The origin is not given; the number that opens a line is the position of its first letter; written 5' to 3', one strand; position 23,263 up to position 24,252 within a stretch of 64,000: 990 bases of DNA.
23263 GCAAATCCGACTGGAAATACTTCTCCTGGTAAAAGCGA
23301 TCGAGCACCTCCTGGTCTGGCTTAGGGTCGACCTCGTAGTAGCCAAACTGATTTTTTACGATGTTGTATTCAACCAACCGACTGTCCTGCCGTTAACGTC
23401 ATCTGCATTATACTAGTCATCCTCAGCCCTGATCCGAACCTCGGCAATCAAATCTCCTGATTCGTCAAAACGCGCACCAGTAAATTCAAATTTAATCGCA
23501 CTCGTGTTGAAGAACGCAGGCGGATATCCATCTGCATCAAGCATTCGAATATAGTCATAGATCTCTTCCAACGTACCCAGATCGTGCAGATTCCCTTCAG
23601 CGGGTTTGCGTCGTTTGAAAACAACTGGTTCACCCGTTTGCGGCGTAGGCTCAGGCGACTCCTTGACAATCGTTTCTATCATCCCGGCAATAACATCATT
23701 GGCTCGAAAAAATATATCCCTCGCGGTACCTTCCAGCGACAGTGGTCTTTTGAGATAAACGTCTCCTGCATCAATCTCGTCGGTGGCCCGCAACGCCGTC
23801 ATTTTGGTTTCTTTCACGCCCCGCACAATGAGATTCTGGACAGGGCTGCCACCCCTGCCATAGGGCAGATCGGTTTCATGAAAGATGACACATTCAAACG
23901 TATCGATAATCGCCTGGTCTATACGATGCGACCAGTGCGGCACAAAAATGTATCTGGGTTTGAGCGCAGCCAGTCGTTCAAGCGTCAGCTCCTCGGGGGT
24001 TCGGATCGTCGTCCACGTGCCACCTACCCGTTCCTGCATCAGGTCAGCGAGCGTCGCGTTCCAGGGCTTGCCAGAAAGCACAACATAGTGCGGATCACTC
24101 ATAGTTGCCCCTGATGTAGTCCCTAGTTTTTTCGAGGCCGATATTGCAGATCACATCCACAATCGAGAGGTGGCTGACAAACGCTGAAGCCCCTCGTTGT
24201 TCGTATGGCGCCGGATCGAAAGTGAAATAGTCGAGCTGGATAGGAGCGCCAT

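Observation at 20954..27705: Pseudaminic-acid N-acyl and side-chain remodelling set: PIG-L deacetylase, PhyH dioxygenase, methyltransferase, two different formyltransferase-like proteins and WbqC wrapped around pseG and pseI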

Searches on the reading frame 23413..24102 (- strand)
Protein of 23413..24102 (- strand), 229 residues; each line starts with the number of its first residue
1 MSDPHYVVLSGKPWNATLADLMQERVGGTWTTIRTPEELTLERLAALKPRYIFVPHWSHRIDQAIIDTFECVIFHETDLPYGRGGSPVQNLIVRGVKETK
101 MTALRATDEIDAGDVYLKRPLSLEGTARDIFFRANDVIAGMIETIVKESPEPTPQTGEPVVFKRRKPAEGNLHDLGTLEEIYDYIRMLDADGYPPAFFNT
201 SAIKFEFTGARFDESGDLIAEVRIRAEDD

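Call 4: search_protein_families(library=pfam, proteins=[window:23413-24102:-], max_evalue=0.01)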
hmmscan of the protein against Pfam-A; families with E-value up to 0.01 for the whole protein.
window:23413-24102:- (229 aa): 2 families
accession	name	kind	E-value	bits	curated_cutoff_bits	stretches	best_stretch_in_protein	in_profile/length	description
PF21553.2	Formyl_trans_C_2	-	2.9e-19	68.9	27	1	167-224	1-57/58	Methionyl-tRNA formyltransferase, C-terminal domain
PF00551.24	Formyl_trans_N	-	1.2e-06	28.9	26.1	1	38-119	69-152/181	Formyl transferase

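Call 5: search_protein_families(library=ncbifam, proteins=[window:23413-24102:-], max_evalue=0.01)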
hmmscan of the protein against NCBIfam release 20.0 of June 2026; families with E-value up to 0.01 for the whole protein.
window:23413-24102:- (229 aa): 4 families
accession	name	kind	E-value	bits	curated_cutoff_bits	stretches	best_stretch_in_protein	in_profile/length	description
NF005998.1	PRK08125.1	equivalog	3.4e-12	45.6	777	1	39-207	66-242/649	bifunctional UDP-4-amino-4-deoxy-L-arabinose formyltransferase/UDP-glucuronic acid oxidase ArnA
NF005414.0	PRK06988.1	equivalog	3.8e-12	45.8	316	1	14-215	43-252/311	formyltransferase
TIGR00460.1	fmt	equivalog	1e-07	31.4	201.5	1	41-125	72-158/315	methionyl-tRNA formyltransferase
NF005755.0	PRK07579.1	equivalog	0.0049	16.7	238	0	55-198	72-223/245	dTDP-4-amino-4,6-dideoxyglucose formyltransferase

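Call 9: search_solved_structures(query=window:23413-24102:-, max_evalue=0.01, show_alignments=3)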
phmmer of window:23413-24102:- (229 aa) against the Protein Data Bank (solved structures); distinct sequences matched with E-value up to 0.01: 30.
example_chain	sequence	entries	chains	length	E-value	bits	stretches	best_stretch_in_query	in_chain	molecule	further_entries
1zgh_A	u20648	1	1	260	1.6e-57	197.9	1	7-226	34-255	Methionyl-tRNA formyltransferase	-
4iqf_A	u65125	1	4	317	2.2e-10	43.6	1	33-197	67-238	Methionyl-tRNA formyltransferase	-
6j1g_A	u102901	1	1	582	6.6e-08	35.5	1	35-147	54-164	Hydrogenase regulation HoxX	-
6j1h_A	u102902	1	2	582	6.7e-08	35.5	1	35-147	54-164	Hydrogenase regulation HoxX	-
6j1f_B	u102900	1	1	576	2.4e-07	33.7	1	36-147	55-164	Hydrogenase regulation HoxX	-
6j0p_A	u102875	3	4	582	2.4e-07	33.7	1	36-147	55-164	Hydrogenase regulation HoxX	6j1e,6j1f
6j1i_A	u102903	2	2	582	2.4e-07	33.7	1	36-147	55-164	Hydrogenase regulation HoxX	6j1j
3tqq_A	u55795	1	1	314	3.5e-07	33.2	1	37-141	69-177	Methionyl-tRNA formyltransferase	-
6pih_A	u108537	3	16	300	2.4e-05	27.2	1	17-207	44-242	Bifunctional polymyxin resistance protein ArnA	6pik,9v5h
1yrw_A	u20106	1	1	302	2.4e-05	27.2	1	17-207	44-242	protein ArnA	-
2bln_A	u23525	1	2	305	2.5e-05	27.1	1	17-207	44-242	PROTEIN YFBG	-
8gjh_A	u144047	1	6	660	2.5e-05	27.1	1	39-212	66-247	Bifunctional polymyxin resistance protein ArnA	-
5j63_A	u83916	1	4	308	2.5e-05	27.1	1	17-207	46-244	Bifunctional polymyxin resistance protein ArnA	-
4pzu_A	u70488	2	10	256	0.00011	25.1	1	40-140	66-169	Uncharacterized protein Rv3404c/MT3512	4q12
5vyq_A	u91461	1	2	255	0.00011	25.1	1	40-140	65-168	Uncharacterized protein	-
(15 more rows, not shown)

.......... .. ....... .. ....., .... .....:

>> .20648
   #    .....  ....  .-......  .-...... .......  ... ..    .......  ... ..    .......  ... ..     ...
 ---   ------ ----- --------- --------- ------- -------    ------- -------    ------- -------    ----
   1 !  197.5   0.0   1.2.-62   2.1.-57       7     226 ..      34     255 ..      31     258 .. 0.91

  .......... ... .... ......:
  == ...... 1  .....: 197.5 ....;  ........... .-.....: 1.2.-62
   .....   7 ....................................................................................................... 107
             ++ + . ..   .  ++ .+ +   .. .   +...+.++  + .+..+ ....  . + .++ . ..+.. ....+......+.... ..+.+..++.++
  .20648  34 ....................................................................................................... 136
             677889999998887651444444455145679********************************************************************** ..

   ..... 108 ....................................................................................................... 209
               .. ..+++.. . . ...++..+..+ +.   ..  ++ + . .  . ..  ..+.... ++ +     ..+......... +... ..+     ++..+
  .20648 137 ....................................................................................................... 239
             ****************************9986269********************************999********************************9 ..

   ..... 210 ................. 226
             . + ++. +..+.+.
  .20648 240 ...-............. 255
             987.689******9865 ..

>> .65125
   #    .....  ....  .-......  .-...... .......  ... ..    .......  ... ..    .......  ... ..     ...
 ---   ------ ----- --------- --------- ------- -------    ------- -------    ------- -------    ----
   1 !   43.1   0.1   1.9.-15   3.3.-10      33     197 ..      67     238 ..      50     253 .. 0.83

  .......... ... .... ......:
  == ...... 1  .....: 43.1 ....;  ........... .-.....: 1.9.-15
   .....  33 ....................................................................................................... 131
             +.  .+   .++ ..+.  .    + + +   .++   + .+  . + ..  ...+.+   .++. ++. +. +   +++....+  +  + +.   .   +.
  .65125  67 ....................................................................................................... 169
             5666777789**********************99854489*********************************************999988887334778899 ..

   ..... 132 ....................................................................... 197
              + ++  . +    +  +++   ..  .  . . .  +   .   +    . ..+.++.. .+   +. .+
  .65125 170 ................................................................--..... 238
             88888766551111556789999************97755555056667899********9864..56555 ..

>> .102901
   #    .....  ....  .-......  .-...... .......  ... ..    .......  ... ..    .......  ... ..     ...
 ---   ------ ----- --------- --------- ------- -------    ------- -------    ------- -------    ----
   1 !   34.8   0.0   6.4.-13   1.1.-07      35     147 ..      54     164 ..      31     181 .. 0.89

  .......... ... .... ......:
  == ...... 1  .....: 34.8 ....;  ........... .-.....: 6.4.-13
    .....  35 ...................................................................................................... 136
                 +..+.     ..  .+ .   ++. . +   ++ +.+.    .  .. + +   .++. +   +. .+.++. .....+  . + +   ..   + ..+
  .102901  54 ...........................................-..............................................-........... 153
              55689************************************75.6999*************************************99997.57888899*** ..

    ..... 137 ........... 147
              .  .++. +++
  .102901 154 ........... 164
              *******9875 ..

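Call 13: find_homologous_proteins(query=window:23413-24102:-, max_evalue=1e-10)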
Query window:23413-24102:- (229 aa): 6319 proteins with E <= 1e-10 among 7057 candidates; the best 120 are listed.
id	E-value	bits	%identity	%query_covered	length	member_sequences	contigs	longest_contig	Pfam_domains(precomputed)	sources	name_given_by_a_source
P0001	2.6e-151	520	100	100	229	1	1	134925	PF21553.3,PF00551.25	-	-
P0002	3.8e-77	277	55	100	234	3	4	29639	PF21553.3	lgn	-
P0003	4.0e-77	277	56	98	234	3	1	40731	PF21553.3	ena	-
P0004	1.2e-76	275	54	96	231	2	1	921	PF21553.3,PF00551.25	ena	-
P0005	1.8e-76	275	55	96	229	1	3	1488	PF21553.3,PF00551.25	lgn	-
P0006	5.2e-76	273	54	98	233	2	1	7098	PF21553.3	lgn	-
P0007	2.6e-75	271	53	98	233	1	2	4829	PF21553.3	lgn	-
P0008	2.7e-75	271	55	97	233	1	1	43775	PF21553.3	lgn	-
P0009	3.5e-75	270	54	98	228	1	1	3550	PF21553.3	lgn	-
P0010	3.6e-75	270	53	98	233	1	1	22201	PF21553.3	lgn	-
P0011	5.5e-75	270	54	98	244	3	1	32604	PF21553.3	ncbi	-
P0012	6.4e-75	270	55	97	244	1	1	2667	PF21553.3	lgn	-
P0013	6.8e-75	270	55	96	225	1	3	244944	PF21553.3,PF00551.25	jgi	jgi:methionyl-tRNA formyltransferase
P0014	1.1e-74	269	55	98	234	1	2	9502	PF21553.3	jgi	-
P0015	1.2e-74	269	54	97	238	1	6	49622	PF21553.3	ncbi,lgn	-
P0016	1.8e-74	268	53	98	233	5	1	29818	PF21553.3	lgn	-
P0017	2.1e-74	268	54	100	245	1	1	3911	PF21553.3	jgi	-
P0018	2.3e-74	268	54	97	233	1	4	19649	PF21553.3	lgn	-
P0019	2.9e-74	267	55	97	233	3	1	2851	PF21553.3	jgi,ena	jgi:methionyl-tRNA formyltransferase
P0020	3.3e-74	267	56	96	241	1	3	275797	PF21553.3,PF00551.25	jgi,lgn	jgi:methionyl-tRNA formyltransferase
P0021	3.3e-74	267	52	97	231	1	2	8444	PF21553.3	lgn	-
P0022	4.0e-74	267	54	96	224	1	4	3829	PF21553.3,PF00551.25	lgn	-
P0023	5.5e-74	267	52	98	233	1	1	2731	PF21553.3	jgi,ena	jgi:methionyl-tRNA formyltransferase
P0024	5.7e-74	266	52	99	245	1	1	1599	PF21553.3,PF00551.25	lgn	-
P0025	6.2e-74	266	58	89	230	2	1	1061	PF21553.3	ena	-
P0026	6.6e-74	266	53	98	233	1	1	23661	PF21553.3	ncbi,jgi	jgi:methionyl-tRNA formyltransferase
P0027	6.6e-74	266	54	97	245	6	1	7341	PF21553.3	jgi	jgi:methionyl-tRNA formyltransferase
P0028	8.4e-74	266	57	96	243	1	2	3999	PF21553.3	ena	-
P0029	9.6e-74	266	55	95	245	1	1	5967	PF21553.3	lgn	-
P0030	1.1e-73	266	53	100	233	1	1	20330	PF21553.3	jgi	jgi:methionyl-tRNA formyltransferase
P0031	1.4e-73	265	52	97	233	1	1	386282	PF21553.3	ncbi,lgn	-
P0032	1.6e-73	265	53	96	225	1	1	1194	PF21553.3,PF00551.25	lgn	-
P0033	1.7e-73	265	55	95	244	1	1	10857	PF21553.3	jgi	-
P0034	1.7e-73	265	51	97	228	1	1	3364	PF21553.3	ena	-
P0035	1.8e-73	265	60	87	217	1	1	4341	PF21553.3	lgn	-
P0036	2.0e-73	265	53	98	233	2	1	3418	PF21553.3,PF00551.25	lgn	-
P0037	2.5e-73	264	52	100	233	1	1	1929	PF21553.3,PF00551.25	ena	-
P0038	2.7e-73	264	52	100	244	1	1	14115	PF21553.3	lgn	-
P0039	2.7e-73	264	52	97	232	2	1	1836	PF21553.3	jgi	jgi:methionyl-tRNA formyltransferase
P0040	2.8e-73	264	53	97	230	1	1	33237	PF21553.3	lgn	-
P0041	2.8e-73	264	57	90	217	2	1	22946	PF21553.3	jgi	jgi:methionyl-tRNA formyltransferase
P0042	3.1e-73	264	55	93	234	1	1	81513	PF21553.3,PF00551.25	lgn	-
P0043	4.7e-73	264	58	90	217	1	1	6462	PF21553.3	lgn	-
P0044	4.8e-73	263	54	96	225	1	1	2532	PF21553.3,PF00551.25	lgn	-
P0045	4.9e-73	263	53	97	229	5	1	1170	PF21553.3,PF00551.25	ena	-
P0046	4.9e-73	263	52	97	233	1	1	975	PF21553.3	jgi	jgi:methionyl-tRNA formyltransferase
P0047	6.3e-73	263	53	97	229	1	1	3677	PF21553.3,PF00551.25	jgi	jgi:methionyl-tRNA formyltransferase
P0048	7.0e-73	263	54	98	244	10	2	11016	PF21553.3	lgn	-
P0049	9.5e-73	262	53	98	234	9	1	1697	PF21553.3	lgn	-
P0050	9.9e-73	262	53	100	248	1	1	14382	PF21553.3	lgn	-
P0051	1.0e-72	262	54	97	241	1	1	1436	PF21553.3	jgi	jgi:methionyl-tRNA formyltransferase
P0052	1.2e-72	262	53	96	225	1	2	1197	PF21553.3,PF00551.25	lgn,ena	-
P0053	1.4e-72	262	51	100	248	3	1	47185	PF21553.3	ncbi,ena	-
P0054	1.4e-72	262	51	98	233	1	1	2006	PF21553.3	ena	-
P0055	1.6e-72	262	53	98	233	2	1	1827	PF21553.3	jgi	-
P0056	1.7e-72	262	55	96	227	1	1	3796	PF21553.3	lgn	-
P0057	1.7e-72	262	52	98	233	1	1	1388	PF21553.3,PF00551.25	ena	-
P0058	2.3e-72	261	54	96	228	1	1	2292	PF21553.3,PF00551.25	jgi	-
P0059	2.4e-72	261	52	96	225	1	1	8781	PF21553.3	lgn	-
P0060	2.5e-72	261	51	97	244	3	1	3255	PF21553.3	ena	-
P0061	2.7e-72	261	53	96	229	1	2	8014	PF21553.3,PF00551.25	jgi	jgi:methionyl-tRNA formyltransferase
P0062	2.7e-72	261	53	96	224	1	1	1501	PF21553.3,PF00551.25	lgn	-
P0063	2.9e-72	261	54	96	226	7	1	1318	PF21553.3,PF00551.25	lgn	-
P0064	3.1e-72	261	53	97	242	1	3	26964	PF21553.3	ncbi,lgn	-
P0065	3.1e-72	261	53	97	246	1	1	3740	PF21553.3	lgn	-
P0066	3.2e-72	261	54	95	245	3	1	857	PF21553.3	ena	-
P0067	3.2e-72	261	53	100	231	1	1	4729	PF21553.3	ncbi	-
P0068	3.4e-72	261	55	96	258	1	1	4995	PF21553.3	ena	-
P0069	3.8e-72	261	54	96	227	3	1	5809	PF21553.3,PF00551.25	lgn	-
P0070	4.4e-72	260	51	99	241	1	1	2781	PF21553.3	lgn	-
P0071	4.7e-72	260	53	95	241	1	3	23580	PF21553.3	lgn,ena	-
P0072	4.8e-72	260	51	97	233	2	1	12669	PF21553.3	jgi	jgi:methionyl-tRNA formyltransferase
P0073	5.3e-72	260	53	98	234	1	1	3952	PF21553.3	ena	-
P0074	6.3e-72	260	53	98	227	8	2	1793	PF21553.3,PF00551.25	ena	-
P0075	6.5e-72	260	51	98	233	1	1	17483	PF21553.3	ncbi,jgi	jgi:methionyl-tRNA formyltransferase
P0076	6.5e-72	260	53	95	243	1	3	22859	PF21553.3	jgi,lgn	jgi:methionyl-tRNA formyltransferase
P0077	6.7e-72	260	51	98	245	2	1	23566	PF21553.3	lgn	-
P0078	6.7e-72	260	53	97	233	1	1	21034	PF21553.3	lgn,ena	-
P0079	6.8e-72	260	52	97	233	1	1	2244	PF21553.3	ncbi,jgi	jgi:methionyl-tRNA formyltransferase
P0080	6.9e-72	260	52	97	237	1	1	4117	PF21553.3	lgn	-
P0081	6.9e-72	260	53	97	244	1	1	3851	PF21553.3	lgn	-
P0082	6.9e-72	260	52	97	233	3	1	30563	PF21553.3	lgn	-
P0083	7.3e-72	260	51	97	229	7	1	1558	PF21553.3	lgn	-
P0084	9.3e-72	259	52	100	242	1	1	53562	PF21553.3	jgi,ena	-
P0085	9.4e-72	259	54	98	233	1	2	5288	PF21553.3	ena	-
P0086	1.4e-71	259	52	95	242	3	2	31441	PF21553.3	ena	-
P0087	1.4e-71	259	56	88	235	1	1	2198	PF21553.3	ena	-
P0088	1.5e-71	259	54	97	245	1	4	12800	PF21553.3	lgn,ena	-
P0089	1.7e-71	258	55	95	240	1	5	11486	PF21553.3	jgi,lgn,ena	-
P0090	1.9e-71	258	51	99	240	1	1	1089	PF21553.3,PF00551.25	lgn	-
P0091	2.3e-71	258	50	98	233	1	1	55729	PF21553.3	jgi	jgi:methionyl-tRNA formyltransferase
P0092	2.6e-71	258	56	95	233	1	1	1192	PF21553.3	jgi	jgi:methionyl-tRNA formyltransferase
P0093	2.7e-71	258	53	97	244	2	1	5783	PF21553.3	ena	-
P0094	3.1e-71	258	52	97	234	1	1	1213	PF21553.3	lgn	-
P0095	3.3e-71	257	54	100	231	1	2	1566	PF21553.3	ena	-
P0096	3.6e-71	257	52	100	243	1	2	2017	PF21553.3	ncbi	-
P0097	4.0e-71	257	52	96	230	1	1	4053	PF21553.3,PF00551.25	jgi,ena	jgi:methionyl-tRNA formyltransferase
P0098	4.1e-71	257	55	96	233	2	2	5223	PF21553.3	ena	-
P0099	4.1e-71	257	55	91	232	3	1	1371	PF21553.3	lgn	-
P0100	4.2e-71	257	53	97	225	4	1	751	PF21553.3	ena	-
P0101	4.2e-71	257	52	100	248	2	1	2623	PF21553.3,PF00551.25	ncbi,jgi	-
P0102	4.3e-71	257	52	97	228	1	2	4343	PF21553.3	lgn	-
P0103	4.4e-71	257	56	90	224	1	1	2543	PF21553.3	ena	-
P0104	4.6e-71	257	52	97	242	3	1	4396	PF21553.3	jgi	jgi:methionyl-tRNA formyltransferase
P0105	5.4e-71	257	53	96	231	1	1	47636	PF21553.3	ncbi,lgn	-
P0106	5.4e-71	257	53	97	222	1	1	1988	PF21553.3,PF00551.25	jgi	jgi:methionyl-tRNA formyltransferase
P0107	5.4e-71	257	50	98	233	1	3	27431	PF21553.3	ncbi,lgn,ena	-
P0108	5.4e-71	257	59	84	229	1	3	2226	PF21553.3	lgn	-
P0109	5.9e-71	257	55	95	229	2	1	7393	PF21553.3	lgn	-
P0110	6.2e-71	257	52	100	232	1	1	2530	PF21553.3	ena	-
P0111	6.3e-71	257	53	97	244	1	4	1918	PF21553.3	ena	-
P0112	6.5e-71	256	53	96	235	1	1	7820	PF21553.3,PF00551.25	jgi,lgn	-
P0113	7.0e-71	256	53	97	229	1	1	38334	PF21553.3,PF00551.25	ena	-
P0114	7.5e-71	256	53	96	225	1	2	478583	PF21553.3,PF00551.25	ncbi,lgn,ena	-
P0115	7.5e-71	256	53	95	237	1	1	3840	PF21553.3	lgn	-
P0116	7.6e-71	256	52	98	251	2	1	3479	PF21553.3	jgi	-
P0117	7.7e-71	256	52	96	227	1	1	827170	PF21553.3,PF00551.25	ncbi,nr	ncbi:methionyl-tRNA formyltransferase [marine bacterium AO1-C]|nr:methionyl-tRNA formyltransferase [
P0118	7.7e-71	256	55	97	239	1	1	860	PF21553.3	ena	-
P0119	8.2e-71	256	53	97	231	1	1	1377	PF21553.3,PF00551.25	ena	-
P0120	8.6e-71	256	52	97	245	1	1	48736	PF21553.3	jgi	jgi:methionyl-tRNA formyltransferase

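Call 14: find_encoding_contigs(protein=P0117, flank=10000, max_places=2)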
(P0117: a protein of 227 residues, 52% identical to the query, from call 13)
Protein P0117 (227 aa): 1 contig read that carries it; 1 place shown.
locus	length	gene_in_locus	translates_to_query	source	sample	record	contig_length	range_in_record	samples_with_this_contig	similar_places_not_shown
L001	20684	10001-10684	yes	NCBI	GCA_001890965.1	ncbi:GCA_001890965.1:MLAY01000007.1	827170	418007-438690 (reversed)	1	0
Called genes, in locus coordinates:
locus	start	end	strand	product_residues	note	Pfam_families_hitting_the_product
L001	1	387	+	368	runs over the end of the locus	PF00155:Aminotran_1_2, PF00266:Aminotran_5 (faint), PF01041:DegT_DnrJ_EryC1, PF01212:Beta_elim_lyase (weak)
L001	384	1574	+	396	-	PF00534:Glycos_transf_1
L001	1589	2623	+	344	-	PF00535:Glycos_transf_2, PF13641:Glyco_tranf_2_3 (weak)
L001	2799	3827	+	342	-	PF01073:3Beta_HSD, PF01370:Epimerase, PF02719:Polysacc_synt_2, PF04321:RmlD_sub_bind (weak), PF07993:NAD_binding_4 (weak), PF16363:GDP_Man_Dehyd, PF13460:NAD_binding_10 (weak)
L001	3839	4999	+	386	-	PF00155:Aminotran_1_2, PF01041:DegT_DnrJ_EryC1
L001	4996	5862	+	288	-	PF00248:Aldo_ket_red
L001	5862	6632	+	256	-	PF00106:adh_short, PF01370:Epimerase, PF04321:RmlD_sub_bind (weak), PF08659:KR, PF16363:GDP_Man_Dehyd (weak), PF13561:adh_short_C2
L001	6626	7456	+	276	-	PF02348:CTP_transf_3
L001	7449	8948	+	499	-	PF13302:Acetyltransf_3, PF00583:Acetyltransf_1 (weak)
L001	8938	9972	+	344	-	PF03102:NeuB, PF08666:SAF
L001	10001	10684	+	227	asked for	PF00551:Formyl_trans_N (weak), PF21553:Formyl_trans_C_2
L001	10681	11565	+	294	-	PF13847:Methyltransf_31 (weak), PF08241:Methyltransf_11 (weak), PF13649:Methyltransf_25 (weak)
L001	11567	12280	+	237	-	PF02585:PIG-L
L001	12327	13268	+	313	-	-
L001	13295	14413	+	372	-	PF00132:Hexapep (faint), PF14602:Hexapep_2 (faint)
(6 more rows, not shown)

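Call 15: find_encoding_contigs(protein=P0114, flank=10000, max_places=2)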
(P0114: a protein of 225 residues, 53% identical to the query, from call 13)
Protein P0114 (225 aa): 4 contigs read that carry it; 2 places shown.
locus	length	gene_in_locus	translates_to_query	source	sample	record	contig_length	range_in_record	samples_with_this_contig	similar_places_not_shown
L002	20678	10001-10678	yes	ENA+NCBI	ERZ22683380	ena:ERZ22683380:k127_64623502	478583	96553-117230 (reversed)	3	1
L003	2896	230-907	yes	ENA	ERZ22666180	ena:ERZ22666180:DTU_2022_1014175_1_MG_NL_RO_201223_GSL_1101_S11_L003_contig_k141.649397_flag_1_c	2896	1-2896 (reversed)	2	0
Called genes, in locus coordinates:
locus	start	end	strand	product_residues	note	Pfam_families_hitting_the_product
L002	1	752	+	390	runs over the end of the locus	PF07388:A-2_8-polyST (weak)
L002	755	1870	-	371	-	PF13489:Methyltransf_23, PF08241:Methyltransf_11 (weak), PF08242:Methyltransf_12, PF13649:Methyltransf_25 (weak), PF13847:Methyltransf_31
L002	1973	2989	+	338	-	PF01073:3Beta_HSD, PF01370:Epimerase, PF02719:Polysacc_synt_2, PF04321:RmlD_sub_bind, PF07993:NAD_binding_4 (weak), PF16363:GDP_Man_Dehyd, PF13460:NAD_binding_10 (weak)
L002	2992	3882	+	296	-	PF13649:Methyltransf_25 (weak), PF13847:Methyltransf_31 (weak)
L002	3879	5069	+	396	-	PF00155:Aminotran_1_2, PF01041:DegT_DnrJ_EryC1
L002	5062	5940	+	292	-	PF00248:Aldo_ket_red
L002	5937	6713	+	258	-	PF00106:adh_short, PF01370:Epimerase, PF08659:KR, PF13561:adh_short_C2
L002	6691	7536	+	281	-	PF02348:CTP_transf_3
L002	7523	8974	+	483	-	PF08445:FR47 (faint), PF13302:Acetyltransf_3, PF00583:Acetyltransf_1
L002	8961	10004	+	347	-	PF03102:NeuB, PF08666:SAF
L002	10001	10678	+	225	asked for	PF00551:Formyl_trans_N (weak), PF21553:Formyl_trans_C_2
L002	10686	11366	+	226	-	PF02585:PIG-L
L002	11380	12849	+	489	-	PF01943:Polysacc_synt, PF13440:Polysacc_synt_3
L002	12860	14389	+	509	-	PF05159:Capsule_synth (weak)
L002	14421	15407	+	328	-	PF13439:Glyco_transf_4, PF00534:Glycos_transf_1, PF13692:Glyco_trans_1_4, PF13524:Glyco_trans_1_2, PF20706:GT4-conflict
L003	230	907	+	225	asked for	PF00551:Formyl_trans_N (weak), PF21553:Formyl_trans_C_2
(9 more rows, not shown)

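Call 16: find_encoding_contigs(protein=P0020, flank=10000, max_places=2)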
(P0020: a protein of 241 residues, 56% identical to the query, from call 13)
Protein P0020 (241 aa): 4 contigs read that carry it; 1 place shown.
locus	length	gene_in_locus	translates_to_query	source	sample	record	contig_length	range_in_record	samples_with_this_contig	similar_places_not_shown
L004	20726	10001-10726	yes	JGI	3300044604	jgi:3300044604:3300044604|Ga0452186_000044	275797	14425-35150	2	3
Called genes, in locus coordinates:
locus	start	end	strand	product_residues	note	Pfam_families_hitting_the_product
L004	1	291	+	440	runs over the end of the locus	PF03446:NAD_binding_2 (weak), PF03721:UDPG_MGDP_dh_N, PF03807:F420_oxidored (faint), PF00984:UDPG_MGDP_dh, PF03720:UDPG_MGDP_dh_C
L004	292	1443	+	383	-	PF13439:Glyco_transf_4, PF20706:GT4-conflict (weak), PF00534:Glycos_transf_1, PF13692:Glyco_trans_1_4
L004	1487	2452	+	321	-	PF01075:Glyco_transf_9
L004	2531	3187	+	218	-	PF02706:Wzz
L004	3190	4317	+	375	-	PF02350:Epimerase_2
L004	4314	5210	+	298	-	PF00248:Aldo_ket_red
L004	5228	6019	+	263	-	PF02348:CTP_transf_3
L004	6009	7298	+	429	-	PF00202:Aminotran_3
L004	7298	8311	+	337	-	PF04101:Glyco_tran_28_C (weak)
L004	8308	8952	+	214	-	PF00551:Formyl_trans_N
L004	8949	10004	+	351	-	PF03102:NeuB, PF08666:SAF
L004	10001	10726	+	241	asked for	PF00551:Formyl_trans_N (weak), PF21553:Formyl_trans_C_2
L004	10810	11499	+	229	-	PF02585:PIG-L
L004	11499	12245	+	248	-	PF02348:CTP_transf_3, PF12804:NTP_transf_3 (weak)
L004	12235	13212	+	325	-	PF01408:GFO_IDH_MocA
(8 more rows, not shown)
